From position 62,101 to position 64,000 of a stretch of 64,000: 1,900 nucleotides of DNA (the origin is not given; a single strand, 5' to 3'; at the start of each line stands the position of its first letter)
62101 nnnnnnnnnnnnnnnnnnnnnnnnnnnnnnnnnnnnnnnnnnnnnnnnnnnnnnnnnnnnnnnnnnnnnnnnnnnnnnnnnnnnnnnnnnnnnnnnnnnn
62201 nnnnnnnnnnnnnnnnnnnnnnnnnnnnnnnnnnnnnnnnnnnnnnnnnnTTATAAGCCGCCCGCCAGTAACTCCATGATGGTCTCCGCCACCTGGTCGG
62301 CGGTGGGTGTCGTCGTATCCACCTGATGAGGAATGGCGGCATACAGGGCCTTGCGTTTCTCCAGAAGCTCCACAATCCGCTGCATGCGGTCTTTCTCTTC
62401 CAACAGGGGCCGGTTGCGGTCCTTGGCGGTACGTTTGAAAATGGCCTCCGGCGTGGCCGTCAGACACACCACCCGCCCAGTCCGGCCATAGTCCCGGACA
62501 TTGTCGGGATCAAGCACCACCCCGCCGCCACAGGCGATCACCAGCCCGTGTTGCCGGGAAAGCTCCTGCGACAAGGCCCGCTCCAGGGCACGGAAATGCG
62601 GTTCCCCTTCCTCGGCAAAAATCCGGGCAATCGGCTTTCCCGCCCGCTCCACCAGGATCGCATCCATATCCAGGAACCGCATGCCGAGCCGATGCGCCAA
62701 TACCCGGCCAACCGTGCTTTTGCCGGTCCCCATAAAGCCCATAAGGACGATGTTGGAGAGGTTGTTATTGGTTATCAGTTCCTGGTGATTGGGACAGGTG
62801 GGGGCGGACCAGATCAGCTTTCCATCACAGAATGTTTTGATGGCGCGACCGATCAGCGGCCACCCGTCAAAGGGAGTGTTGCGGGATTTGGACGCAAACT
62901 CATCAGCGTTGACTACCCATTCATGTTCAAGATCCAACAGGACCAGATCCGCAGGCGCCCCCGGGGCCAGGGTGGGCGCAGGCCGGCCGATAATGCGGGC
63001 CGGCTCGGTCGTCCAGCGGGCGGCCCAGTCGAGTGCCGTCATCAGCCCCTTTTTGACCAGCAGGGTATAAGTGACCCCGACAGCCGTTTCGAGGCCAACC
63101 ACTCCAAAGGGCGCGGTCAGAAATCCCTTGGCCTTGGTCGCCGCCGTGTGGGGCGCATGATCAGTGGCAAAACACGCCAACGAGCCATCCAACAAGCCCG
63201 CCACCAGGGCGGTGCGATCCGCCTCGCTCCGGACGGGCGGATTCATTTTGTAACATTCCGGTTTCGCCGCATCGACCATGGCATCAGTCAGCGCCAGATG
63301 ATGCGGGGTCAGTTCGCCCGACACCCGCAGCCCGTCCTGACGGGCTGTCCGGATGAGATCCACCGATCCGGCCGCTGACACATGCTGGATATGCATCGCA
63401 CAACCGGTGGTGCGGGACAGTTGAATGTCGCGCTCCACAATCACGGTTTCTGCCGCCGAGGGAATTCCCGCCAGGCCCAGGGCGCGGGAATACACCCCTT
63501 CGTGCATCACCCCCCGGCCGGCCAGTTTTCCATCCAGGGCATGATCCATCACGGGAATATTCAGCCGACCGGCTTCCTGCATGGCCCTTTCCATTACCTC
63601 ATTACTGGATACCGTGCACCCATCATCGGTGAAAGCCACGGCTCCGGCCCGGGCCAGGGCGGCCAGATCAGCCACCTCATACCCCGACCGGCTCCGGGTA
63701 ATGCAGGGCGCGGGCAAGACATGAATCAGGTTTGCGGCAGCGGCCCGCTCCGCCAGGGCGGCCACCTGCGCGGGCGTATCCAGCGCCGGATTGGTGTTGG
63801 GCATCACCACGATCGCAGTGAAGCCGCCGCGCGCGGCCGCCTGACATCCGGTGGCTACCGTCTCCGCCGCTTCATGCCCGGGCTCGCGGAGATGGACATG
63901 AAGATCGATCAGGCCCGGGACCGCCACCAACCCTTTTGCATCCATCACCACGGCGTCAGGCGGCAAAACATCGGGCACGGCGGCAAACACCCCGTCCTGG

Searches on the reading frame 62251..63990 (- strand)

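Call 32: search_protein_families(library=pfam, proteins=[window:62251-63990:-], max_evalue=0.001)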
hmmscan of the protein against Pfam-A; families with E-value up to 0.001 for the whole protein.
window:62251-63990:- (579 aa): 6 families
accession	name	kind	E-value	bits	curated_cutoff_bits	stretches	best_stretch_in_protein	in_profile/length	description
PF01202.28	SKI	-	4.1e-44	151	22.1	1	420-575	1-158/159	Shikimate kinase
PF01979.26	Amidohydro_1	-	8.7e-30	104.6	25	1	23-392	2-344/345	Amidohydrolase family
PF12890.13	DHOase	-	9.9e-13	48.8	21.2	1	22-206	3-139/142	Dihydro-orotase-like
PF07969.17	Amidohydro_3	-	2.8e-10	40.7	29.7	1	225-364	331-456/472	Amidohydrolase family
PF13238.12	AAA_18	-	2.4e-07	31.7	29.4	1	414-535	1-123/128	AAA domain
PF13671.12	AAA_33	-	7.8e-07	29.9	27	0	414-499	2-81/143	AAA domain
